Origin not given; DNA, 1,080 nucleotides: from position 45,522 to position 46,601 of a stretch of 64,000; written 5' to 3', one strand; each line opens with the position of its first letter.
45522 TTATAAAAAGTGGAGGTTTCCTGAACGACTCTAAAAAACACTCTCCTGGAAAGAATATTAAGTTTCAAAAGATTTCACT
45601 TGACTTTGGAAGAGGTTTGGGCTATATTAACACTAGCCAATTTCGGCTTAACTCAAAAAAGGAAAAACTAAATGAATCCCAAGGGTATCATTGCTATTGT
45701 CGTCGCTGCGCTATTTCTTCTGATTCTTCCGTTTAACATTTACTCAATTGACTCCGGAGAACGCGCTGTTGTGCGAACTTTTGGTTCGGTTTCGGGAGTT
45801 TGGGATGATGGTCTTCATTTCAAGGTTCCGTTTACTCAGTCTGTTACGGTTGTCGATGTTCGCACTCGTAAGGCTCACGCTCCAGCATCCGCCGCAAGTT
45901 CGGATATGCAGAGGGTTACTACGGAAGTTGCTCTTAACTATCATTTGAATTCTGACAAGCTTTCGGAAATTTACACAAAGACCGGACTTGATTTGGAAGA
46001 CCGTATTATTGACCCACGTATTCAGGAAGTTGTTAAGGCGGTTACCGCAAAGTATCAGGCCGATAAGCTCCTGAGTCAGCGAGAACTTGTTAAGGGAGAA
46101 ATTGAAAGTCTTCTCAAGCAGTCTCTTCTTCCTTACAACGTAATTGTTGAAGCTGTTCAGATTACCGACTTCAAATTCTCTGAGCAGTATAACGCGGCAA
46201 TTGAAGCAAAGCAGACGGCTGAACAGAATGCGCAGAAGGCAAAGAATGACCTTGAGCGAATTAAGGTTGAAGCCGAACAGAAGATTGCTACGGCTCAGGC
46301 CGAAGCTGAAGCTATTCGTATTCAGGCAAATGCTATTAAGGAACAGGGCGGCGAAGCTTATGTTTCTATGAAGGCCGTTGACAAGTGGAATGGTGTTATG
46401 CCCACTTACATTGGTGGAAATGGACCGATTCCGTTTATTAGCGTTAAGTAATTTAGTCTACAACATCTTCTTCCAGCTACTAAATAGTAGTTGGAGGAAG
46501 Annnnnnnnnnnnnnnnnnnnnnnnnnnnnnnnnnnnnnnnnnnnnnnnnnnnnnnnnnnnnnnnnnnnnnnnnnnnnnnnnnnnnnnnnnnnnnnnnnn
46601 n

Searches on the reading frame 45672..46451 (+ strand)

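Call 55: search_protein_families(library=pfam, proteins=[window:45672-46451:+], max_evalue=0.01)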
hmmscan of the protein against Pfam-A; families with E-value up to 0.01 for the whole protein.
window:45672-46451:+ (259 aa): 1 family
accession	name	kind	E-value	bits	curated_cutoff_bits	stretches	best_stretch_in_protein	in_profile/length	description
PF01145.31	Band_7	-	1.1e-36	127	23.6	1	25-212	2-176/176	SPFH domain / Band 7 family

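Call 79: search_protein_families(library=phrogs, proteins=[window:45672-46451:+], max_evalue=0.001)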
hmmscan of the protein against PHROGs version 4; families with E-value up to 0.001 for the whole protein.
window:45672-46451:+ (259 aa): 3 families
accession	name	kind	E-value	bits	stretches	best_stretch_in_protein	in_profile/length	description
phrog_200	-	other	5.8e-50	171.5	1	3-258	81-359/379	lipoprotein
phrog_38808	-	unknown function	3.2e-10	41.2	1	206-259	17-68/68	-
phrog_11908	-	unknown function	2.1e-09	37.7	1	5-79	6-82/430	-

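Call 80: search_protein_families(library=padloc, proteins=[window:45672-46451:+], max_evalue=0.001)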
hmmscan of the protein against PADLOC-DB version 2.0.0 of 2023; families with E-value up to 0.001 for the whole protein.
window:45672-46451:+ (259 aa): 0 families
